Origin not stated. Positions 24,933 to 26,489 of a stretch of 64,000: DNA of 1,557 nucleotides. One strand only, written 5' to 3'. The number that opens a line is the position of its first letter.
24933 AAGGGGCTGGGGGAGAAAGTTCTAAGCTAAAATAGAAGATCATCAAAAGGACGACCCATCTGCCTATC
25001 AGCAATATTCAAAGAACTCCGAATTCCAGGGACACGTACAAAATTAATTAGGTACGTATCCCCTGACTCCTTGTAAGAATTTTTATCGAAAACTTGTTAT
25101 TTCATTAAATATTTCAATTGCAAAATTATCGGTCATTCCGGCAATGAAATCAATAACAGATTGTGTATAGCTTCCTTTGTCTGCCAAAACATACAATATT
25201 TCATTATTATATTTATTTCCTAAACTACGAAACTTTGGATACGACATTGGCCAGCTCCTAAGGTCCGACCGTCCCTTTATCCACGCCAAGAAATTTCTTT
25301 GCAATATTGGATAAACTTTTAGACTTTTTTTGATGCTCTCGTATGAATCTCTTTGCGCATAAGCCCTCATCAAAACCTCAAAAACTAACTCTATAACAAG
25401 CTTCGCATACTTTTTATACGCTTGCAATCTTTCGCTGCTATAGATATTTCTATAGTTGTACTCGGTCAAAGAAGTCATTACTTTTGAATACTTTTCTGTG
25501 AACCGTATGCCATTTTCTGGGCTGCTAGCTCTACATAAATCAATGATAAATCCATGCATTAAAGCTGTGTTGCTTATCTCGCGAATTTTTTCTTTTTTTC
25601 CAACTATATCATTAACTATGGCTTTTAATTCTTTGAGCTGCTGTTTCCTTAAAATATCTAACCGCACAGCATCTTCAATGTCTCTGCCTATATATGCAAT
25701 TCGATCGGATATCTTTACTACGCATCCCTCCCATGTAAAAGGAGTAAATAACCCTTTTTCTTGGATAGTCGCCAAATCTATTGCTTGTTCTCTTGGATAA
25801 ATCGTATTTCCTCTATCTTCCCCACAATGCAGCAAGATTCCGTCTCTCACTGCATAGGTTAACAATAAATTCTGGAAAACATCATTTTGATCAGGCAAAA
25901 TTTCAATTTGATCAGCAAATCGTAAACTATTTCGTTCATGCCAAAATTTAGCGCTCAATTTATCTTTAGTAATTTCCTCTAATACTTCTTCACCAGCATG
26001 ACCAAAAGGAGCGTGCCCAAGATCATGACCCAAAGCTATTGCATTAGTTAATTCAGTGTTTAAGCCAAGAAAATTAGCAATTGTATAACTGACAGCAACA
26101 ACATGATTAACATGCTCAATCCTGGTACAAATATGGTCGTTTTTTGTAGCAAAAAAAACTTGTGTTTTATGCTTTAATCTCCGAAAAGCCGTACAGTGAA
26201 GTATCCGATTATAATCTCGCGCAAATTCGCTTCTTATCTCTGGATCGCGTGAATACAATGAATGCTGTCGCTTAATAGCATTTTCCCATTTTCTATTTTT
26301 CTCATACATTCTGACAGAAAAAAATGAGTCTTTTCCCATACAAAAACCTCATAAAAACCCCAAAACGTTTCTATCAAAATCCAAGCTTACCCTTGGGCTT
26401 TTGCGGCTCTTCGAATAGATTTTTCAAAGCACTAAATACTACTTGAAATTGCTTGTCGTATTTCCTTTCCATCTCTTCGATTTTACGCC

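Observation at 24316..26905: Second AT-rich insertion between ppnP and groEL: second dGTPase-family paralog with an ORF6N/KilA-N-like gene, candidate nucleotide-depletion defence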

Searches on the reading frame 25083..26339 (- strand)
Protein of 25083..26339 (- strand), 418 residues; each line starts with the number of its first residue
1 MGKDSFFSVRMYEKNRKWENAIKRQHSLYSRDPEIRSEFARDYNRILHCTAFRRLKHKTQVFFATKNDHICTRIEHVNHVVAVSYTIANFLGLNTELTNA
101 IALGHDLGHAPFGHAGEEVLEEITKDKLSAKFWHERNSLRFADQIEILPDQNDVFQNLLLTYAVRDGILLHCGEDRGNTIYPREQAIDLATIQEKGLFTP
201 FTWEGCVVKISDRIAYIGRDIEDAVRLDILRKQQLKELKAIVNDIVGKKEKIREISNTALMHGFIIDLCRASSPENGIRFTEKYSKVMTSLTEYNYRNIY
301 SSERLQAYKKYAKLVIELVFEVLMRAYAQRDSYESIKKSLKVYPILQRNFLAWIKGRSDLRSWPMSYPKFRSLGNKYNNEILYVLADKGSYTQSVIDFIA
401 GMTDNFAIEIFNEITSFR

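Call 6: search_protein_families(library=pfam, proteins=[window:25083-26339:-], max_evalue=0.01)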
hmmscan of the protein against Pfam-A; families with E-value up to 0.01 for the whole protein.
window:25083-26339:- (418 aa): 2 families
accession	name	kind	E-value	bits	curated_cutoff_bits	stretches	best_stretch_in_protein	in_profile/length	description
PF13286.11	HD_assoc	-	2.6e-09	37.9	22.2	1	390-412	68-90/91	Phosphohydrolase-associated domain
PF01966.28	HD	-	1.4e-07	32.2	22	1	73-178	1-92/116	HD domain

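Call 7: search_protein_families(library=padloc, proteins=[window:25083-26339:-], max_evalue=0.01)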
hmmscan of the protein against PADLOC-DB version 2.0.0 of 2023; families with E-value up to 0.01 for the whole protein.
window:25083-26339:- (418 aa): 2 families
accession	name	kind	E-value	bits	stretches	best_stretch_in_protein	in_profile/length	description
PDLC02374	dGTPase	-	2.5e-52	176.6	1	17-416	28-372/395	-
PDLC02079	Cas3b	-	0.0001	18.7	1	66-145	8-83/691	-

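Call 8: search_protein_families(library=ncbifam, proteins=[window:25083-26339:-], max_evalue=0.01)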
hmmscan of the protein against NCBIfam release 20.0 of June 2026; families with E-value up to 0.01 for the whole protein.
window:25083-26339:- (418 aa): 11 families
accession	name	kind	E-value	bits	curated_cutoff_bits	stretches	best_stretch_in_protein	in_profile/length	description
NF002327.0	PRK01286.1-2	equivalog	1.6e-71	241.2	393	2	32-356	35-323/345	deoxyguanosinetriphosphate triphosphohydrolase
NF002329.0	PRK01286.1-4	equivalog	5.4e-55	187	494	1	31-336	33-305/342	deoxyguanosinetriphosphate triphosphohydrolase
NF002326.0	PRK01286.1-1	equivalog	6.3e-51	173.9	390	1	30-262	26-245/379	deoxyguanosinetriphosphate triphosphohydrolase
TIGR01353.1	dGTP_triPase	subfamily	2.5e-44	152.4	152.35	1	35-415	1-388/389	dGTP triphosphohydrolase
NF002330.0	PRK01286.1-5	equivalog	8.1e-44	150.3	511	1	22-266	10-247/384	deoxyguanosinetriphosphate triphosphohydrolase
NF002328.0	PRK01286.1-3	equivalog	3.4e-42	144.8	467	1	31-240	33-242/404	deoxyguanosinetriphosphate triphosphohydrolase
NF041026.1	antiphage_dGTPase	exception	6.3e-32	111.2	400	2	24-126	4-117/425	anti-phage deoxyguanosine triphosphatase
NF002829.0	PRK03007.1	equivalog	1.2e-30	106.8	385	1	15-126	16-120/425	deoxyguanosinetriphosphate triphosphohydrolase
NF002205.0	PRK01096.1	equivalog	3.5e-29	102.1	439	2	25-135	16-140/444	deoxyguanosinetriphosphate triphosphohydrolase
NF003701.1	PRK05318.1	subfamily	4.7e-26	91.6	383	1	26-126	7-119/426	anti-phage deoxyguanosine triphosphatase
NF003429.0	PRK04926.1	equivalog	2.8e-16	59.4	405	1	26-134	19-146/500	dGTPase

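Call 12: find_homologous_proteins(query=window:25083-26339:-)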
Query window:25083-26339:- (418 aa): 8000 proteins with E <= 0.001 among 8000 candidates; the best 120 are listed.
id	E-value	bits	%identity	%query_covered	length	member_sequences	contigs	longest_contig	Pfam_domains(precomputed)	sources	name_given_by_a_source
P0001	3.9e-281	950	100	100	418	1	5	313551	PF13286.12,PF01966.29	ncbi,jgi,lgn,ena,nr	ncbi:MAG TPA: HD domain-containing protein [Candidatus Omnitrophota bacterium]|nr:HD domain-containi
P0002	3.9e-165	568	61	100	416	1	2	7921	PF13286.12,PF01966.29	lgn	-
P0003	5.2e-163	561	61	100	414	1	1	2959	PF13286.12,PF01966.29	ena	-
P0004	4.9e-156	538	59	100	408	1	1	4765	PF13286.12,PF01966.29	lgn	-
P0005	5.6e-155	534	59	100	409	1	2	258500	PF13286.12,PF01966.29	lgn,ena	-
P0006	1.1e-153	530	58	100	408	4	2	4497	PF13286.12,PF01966.29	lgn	-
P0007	1.7e-153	529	56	100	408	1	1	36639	PF13286.12,PF01966.29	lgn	-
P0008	2.4e-153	529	58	100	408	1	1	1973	PF13286.12,PF01966.29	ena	-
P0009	4.3e-153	528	58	100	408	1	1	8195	PF13286.12,PF01966.29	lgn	-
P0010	1.2e-150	520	56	100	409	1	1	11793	PF13286.12,PF01966.29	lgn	-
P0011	4.7e-150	518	57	100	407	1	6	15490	PF13286.12,PF01966.29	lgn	-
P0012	3.1e-149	515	57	100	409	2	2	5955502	PF13286.12,PF01966.29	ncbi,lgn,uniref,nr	ncbi:deoxyguanosinetriphosphate triphosphohydrolase family protein [Sporomusa acidovorans]|uniref:De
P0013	1.0e-148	514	55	100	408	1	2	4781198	PF13286.12,PF01966.29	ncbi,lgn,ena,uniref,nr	ncbi:MAG TPA: HD domain-containing protein [Methylomusa anaerophila]|uniref:Deoxyguanosinetriphospha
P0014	1.2e-148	513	56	100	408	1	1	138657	PF13286.12,PF01966.29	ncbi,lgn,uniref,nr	ncbi:deoxyguanosinetriphosphate triphosphohydrolase family protein [Desulfosporosinus hippei]|uniref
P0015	4.2e-148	512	56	100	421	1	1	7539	PF13286.12,PF01966.29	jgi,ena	-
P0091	2.8e-141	489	55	100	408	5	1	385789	PF13286.12,PF01966.29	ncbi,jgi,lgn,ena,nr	ncbi:MAG: dgt 1 [Firmicutes bacterium]|nr:dgt 1 [Bacillota bacterium]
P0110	2.8e-140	486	54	100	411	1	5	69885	PF13286.12,PF01966.29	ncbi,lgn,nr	ncbi:MAG: dNTP triphosphohydrolase [Desulfobulbaceae bacterium]|nr:dNTP triphosphohydrolase [Desulfo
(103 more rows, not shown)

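Call 13: find_encoding_contigs(protein=window:25083-26339:-, flank=10000, max_places=6)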
Protein window:25083-26339:- (418 aa): 11 contigs read that carry it; 2 places shown.
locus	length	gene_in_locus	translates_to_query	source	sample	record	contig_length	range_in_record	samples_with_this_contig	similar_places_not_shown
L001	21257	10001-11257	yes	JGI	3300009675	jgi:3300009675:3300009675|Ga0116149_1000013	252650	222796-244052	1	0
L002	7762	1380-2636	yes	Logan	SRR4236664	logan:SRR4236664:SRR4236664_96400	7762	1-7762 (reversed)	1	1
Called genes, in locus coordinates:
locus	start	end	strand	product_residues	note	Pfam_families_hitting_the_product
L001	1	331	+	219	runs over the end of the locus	PF00849:PseudoU_synth_2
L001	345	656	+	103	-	-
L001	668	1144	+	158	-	-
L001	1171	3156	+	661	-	PF00270:DEAD (faint), PF04851:ResIII, PF17757:UvrB_inter, PF27431:UvrB_3rd, PF00271:Helicase_C, PF12344:UvrB, PF02151:UVR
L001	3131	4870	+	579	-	PF07719:TPR_2 (faint), PF13414:TPR_11 (faint), PF13428:TPR_14 (faint), PF13431:TPR_17 (faint), PF13176:TPR_7 (faint), PF13181:TPR_8 (faint), PF13424:TPR_12 (weak), PF00515:TPR_1 (weak), +2 more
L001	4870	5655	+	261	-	PF03309:Pan_kinase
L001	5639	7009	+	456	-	PF13231:PMT_2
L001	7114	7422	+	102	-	PF00166:Cpn10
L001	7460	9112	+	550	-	PF00118:Cpn60_TCP1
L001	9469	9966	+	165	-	PF10543:ORF6N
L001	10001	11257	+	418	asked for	PF01966:HD (weak), PF13286:HD_assoc (faint)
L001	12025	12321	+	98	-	PF06865:Ppnp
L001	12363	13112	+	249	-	-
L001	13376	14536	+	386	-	PF00478:IMPDH, PF03060:NMO (weak), PF05690:ThiG (faint), PF01070:FMN_dh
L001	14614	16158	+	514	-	PF00117:GATase, PF07722:Peptidase_C26 (weak), PF02540:NAD_synthase, PF03054:tRNA_Me_trans (weak), PF00958:GMP_synt_C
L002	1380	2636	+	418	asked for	PF01966:HD (weak), PF13286:HD_assoc (faint)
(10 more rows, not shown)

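Call 15: search_solved_structures(query=window:25083-26339:-, max_evalue=0.001, show_alignments=1)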
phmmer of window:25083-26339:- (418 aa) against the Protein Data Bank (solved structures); distinct sequences matched with E-value up to 0.001: 17.
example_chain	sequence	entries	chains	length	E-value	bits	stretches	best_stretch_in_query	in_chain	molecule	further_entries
2dqb_A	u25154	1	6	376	1.6e-36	129.3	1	35-240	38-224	Deoxyguanosinetriphosphate triphosphohydrolase, putative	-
9p8w_A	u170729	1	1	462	5e-17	65.1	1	30-122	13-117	Deoxyguanosinetriphosphate triphosphohydrolase-like protein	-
9vwa_A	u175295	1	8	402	6.8e-16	61.4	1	13-236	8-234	Deoxyguanosinetriphosphate triphosphohydrolase-like protein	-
9vwc_A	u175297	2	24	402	1.3e-14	57.2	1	13-236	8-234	Deoxyguanosinetriphosphate triphosphohydrolase-like protein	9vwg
2pgs_A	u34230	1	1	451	1.8e-14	56.7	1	18-122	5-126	Putative deoxyguanosinetriphosphate triphosphohydrolase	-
7lwz_B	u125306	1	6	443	4.6e-14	55.3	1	17-127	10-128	Deoxyguanosinetriphosphate triphosphohydrolase-like protein 1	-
9p8t_A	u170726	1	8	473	3.7e-12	49.1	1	30-134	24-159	DNTP triphosphohydrolase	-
9p8s_A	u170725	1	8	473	5.2e-12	48.6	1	30-125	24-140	DNTP triphosphohydrolase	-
7tu0_A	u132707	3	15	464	1.6e-11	47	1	12-146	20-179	dGTP triphosphohydrolase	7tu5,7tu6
7tu1_A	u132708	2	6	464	1e-10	44.4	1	12-146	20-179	dGTP triphosphohydrolase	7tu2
3bg2_A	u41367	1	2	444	1.2e-10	44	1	31-147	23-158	DGTP triphosphohydrolase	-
7tu7_A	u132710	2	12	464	3.5e-10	42.5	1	12-146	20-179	dGTP triphosphohydrolase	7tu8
9p8v_A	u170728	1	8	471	5e-10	42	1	30-122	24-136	DNTP triphosphohydrolase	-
9p8u_A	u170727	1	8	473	5.1e-10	42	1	30-122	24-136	DNTP triphosphohydrolase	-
7tu3_A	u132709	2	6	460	9.8e-09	37.8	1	12-147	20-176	dGTP triphosphohydrolase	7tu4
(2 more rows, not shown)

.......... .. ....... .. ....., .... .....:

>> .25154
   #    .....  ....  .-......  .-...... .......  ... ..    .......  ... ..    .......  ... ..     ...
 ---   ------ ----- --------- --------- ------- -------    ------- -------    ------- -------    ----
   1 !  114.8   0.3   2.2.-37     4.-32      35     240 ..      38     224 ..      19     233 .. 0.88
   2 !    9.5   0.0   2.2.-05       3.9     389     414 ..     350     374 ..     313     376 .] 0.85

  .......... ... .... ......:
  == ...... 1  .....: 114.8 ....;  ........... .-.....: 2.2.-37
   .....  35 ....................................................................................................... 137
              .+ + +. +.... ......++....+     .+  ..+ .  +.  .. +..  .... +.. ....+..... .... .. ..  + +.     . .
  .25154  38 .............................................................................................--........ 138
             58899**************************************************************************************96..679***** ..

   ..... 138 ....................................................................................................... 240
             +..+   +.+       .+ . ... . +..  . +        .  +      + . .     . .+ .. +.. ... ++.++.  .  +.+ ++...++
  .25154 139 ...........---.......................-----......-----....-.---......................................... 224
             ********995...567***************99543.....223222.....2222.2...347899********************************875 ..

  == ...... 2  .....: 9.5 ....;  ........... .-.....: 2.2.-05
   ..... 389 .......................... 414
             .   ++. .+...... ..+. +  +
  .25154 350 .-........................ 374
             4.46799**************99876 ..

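Call 18: find_related_loci(query=A1, collection=genome_contigs, flank=10000)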
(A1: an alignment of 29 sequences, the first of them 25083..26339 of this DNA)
Query A1 (418 aa) in genome_contigs; peptide patterns used: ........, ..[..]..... (x = any residue, [..] = any of these).
600 stretches matched a pattern (row limit reached: there are more); 600 encode a relative of the query (tblastn E <= 1e-3); the best 80 are kept; 80 distinct loci.
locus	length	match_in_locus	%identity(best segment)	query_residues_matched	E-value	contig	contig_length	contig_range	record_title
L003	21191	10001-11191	55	13-417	4e-141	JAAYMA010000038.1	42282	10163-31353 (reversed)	MAG: Clostridiaceae bacterium isolate AS20ysBPTH_144 28069_AS20, whole genome shotgun sequence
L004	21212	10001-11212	51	6-417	1e-136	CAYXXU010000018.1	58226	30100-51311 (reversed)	MAG TPA_asm: uncultured Bacteroidales bacterium isolate SRP220891_co2_158 genome assembly, contig: NODE_728_length_58226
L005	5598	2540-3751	49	6-417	2e-136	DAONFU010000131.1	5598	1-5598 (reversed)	MAG TPA_asm: Bacteroidales bacterium isolate AMR_MDS_3835 NODE_16982_length_5598_cov_50.714415, whole genome shotgun seq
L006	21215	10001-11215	50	5-417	9e-133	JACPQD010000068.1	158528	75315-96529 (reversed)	MAG: Chloroflexi bacterium isolate NC_groundwater_644_Ag_B-0.1um_60_123 B_1_S1_Biohub_coassembly_k141_3447093, whole gen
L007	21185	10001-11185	49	14-417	6e-133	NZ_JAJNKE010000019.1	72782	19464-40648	Clostridium guangxiense strain WZ_1 scaffold19, whole genome shotgun sequence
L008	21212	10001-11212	50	6-417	4e-131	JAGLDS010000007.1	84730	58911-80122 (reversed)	MAG: Clostridiales bacterium isolate SW_4_40 ROV167.bin.40.fa_7, whole genome shotgun sequence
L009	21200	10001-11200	51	13-417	1e-130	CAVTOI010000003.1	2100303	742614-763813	MAG: Candidatus Aminicenantes bacterium isolate MFD00905.bin.1.6 genome assembly, contig: contig_575, whole genome shotg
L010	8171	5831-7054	48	3-417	2e-130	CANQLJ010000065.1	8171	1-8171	MAG: Candidatus Gastranaerophilales bacterium isolate Lapin-015__bin36 genome assembly, contig: Lapin-015__NODE_9324_len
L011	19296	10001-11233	50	1-417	7e-129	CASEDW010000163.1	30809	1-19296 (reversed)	uncultured Eubacteriales bacterium isolate Batch2_idba_bin.1416 genome assembly, contig: Batch2_idba_bin.1416.fa_k87_143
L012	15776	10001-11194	47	3-417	1e-124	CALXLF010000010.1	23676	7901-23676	MAG: uncultured Clostridia bacterium isolate BRZ_PP__bin59 genome assembly, contig: BRZ_PP__NODE_2213_length_23676_cov_1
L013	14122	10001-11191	49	13-417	2e-124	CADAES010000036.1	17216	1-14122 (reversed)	MAG: uncultured Ruminococcus sp. isolate RUG13226 genome assembly, contig: RUG13226_asm_36, whole genome shotgun sequenc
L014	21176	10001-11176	48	17-417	4e-124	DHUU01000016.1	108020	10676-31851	MAG TPA_asm: Bacteroidales bacterium UBA5226 UBA5226_contig_2266, whole genome shotgun sequence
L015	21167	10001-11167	49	15-417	2e-123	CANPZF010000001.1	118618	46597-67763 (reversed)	MAG: uncultured Clostridia bacterium isolate Lapin-004__bin73 genome assembly, contig: Lapin-004__NODE_121_length_118618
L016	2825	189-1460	46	3-417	1e-128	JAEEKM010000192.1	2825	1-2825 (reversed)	MAG: Treponema sp. isolate Tb.RUG.193 k141_6680402_flag=1_multi=7.0000_len=2825, whole genome shotgun sequence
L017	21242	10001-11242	48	3-417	3e-123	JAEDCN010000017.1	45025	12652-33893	MAG: Treponema sp. isolate MAG007 NODE_425_length_45025_cov_45.111852, whole genome shotgun sequence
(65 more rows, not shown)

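Call 20: find_encoding_contigs(protein=P0005, flank=7000, max_places=2)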
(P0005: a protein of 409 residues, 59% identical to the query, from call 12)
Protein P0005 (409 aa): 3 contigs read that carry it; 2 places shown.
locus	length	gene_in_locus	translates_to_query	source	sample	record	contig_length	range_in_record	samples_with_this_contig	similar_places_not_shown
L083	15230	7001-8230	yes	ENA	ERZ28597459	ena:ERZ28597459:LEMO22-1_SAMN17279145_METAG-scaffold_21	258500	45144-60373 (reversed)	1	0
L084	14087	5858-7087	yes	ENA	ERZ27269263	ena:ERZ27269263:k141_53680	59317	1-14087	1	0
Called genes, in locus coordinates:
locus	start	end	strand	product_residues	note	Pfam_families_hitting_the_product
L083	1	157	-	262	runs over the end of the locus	PF14343:PrcB_C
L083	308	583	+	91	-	-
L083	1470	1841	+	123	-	PF13560:HTH_31, PF01381:HTH_3, PF12844:HTH_19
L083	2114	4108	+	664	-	PF12161:HsdM_N, PF02384:N6_Mtase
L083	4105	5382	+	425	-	PF01420:Methylase_S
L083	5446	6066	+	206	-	-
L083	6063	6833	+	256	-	PF05401:NodS (weak), PF01209:Ubie_methyltran (weak), PF05175:MTS (weak), PF13489:Methyltransf_23, PF13847:Methyltransf_31, PF08241:Methyltransf_11, PF08242:Methyltransf_12, PF13649:Methyltransf_25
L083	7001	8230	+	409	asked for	PF01966:HD, PF13286:HD_assoc (faint)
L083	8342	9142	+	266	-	-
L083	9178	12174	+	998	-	PF04313:HSDR_N, PF00270:DEAD (weak), PF04851:ResIII, PF18766:SWI2_SNF2, PF22679:T1R_D3-like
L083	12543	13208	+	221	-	-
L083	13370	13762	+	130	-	-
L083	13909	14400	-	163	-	-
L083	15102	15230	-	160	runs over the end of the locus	-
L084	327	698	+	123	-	PF13560:HTH_31, PF01381:HTH_3, PF12844:HTH_19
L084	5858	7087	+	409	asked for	PF01966:HD, PF13286:HD_assoc (faint)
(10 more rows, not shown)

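Call 21: find_encoding_contigs(protein=P0002, flank=7000, max_places=2)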
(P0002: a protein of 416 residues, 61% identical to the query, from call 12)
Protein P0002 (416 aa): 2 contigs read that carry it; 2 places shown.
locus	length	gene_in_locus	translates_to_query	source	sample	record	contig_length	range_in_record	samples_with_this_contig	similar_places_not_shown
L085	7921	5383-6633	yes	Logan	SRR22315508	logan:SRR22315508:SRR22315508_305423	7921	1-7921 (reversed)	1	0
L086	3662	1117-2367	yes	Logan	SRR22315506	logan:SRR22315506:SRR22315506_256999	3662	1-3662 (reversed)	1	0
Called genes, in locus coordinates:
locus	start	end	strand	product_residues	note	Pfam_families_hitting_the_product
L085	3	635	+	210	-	?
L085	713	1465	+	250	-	-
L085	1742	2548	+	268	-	PF22175:Ogg-HhH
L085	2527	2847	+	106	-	-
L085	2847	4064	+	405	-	PF00294:PfkB, PF15891:Nuc_deoxyri_tr2 (faint), PF05014:Nuc_deoxyrib_tr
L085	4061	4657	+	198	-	PF06508:QueC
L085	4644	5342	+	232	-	PF00881:Nitroreductase (weak)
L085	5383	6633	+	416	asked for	PF01966:HD (weak), PF13286:HD_assoc (faint)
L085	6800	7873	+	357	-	PF12358:DUF3644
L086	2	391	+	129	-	?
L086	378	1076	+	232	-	PF00881:Nitroreductase (weak)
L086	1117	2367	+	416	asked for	PF01966:HD (weak), PF13286:HD_assoc (faint)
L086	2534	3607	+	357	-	PF12358:DUF3644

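Call 22: find_encoding_contigs(protein=P0012, flank=7000, max_places=1)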
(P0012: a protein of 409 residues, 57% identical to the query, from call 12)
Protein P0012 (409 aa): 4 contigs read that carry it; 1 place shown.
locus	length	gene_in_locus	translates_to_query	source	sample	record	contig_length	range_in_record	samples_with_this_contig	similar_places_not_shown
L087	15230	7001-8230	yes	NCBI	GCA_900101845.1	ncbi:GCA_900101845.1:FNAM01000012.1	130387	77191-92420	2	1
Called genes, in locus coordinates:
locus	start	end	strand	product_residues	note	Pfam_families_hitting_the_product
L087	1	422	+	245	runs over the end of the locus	PF19539:DUF6063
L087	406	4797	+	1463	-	-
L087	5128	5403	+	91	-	PF02604:PhdYeFM_antitox (weak)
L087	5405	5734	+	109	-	PF05016:ParE_toxin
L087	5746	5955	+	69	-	-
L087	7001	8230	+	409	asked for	PF01966:HD, PF13286:HD_assoc (faint)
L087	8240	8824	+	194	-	PF12917:YfbR-like, PF13023:HD_3, PF01966:HD (weak)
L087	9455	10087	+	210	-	PF00440:TetR_N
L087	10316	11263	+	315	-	PF10340:Say1_Mug180, PF20434:BD-FAE, PF07859:Abhydrolase_3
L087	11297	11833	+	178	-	PF00376:MerR, PF13411:MerR_1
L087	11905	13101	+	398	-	PF05977:MFS_3, PF07690:MFS_1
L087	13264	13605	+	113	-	PF03551:PadR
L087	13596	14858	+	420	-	PF01098:FTSW_RODA_SPOVE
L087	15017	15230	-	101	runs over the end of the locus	PF04986:Y2_Tnp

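Call 32: search_protein_families(library=padloc, alignment_id=A2, max_evalue=0.00001)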
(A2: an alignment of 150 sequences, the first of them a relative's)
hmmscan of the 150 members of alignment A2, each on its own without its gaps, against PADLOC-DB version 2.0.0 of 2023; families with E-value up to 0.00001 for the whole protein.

A. member 1, L003:7296-8030:+ (244 aa): 1 family
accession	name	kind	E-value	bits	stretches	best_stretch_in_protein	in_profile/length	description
PDLC02203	MzaA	-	5.6e-23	79.1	1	21-239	429-656/683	-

B. families by the number of members that match (of 150 scanned): 105 families (the first 25 are shown)
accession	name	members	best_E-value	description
PDLC02373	dCTPase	2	1.1e-08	-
PDLC04690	PDC-M51B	2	6.3e-08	-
PDLC03647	REase_III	1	1.3e-302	Type III restriction enzyme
PDLC03634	MTase_III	1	4.1e-198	Type III methyltransferase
PDLC03637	MTase_III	1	6.3e-136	Type III methyltransferase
PDLC03644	MTase_III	1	8.6e-112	Type III methyltransferase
PDLC03641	MTase_III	1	3.6e-101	Type III methyltransferase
PDLC03649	REase_III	1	3.4e-95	Type III restriction enzyme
PDLC04643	PDC-M42C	1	2.9e-84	-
PDLC03636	MTase_III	1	5.6e-75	Type III methyltransferase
PDLC04642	PDC-M42B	1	7.7e-73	-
PDLC04157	HEC-06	1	6.1e-72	-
PDLC03961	ShosA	1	6.6e-70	-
PDLC03640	MTase_III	1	2.8e-68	Type III methyltransferase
PDLC04154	HEC-06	1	8.5e-66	-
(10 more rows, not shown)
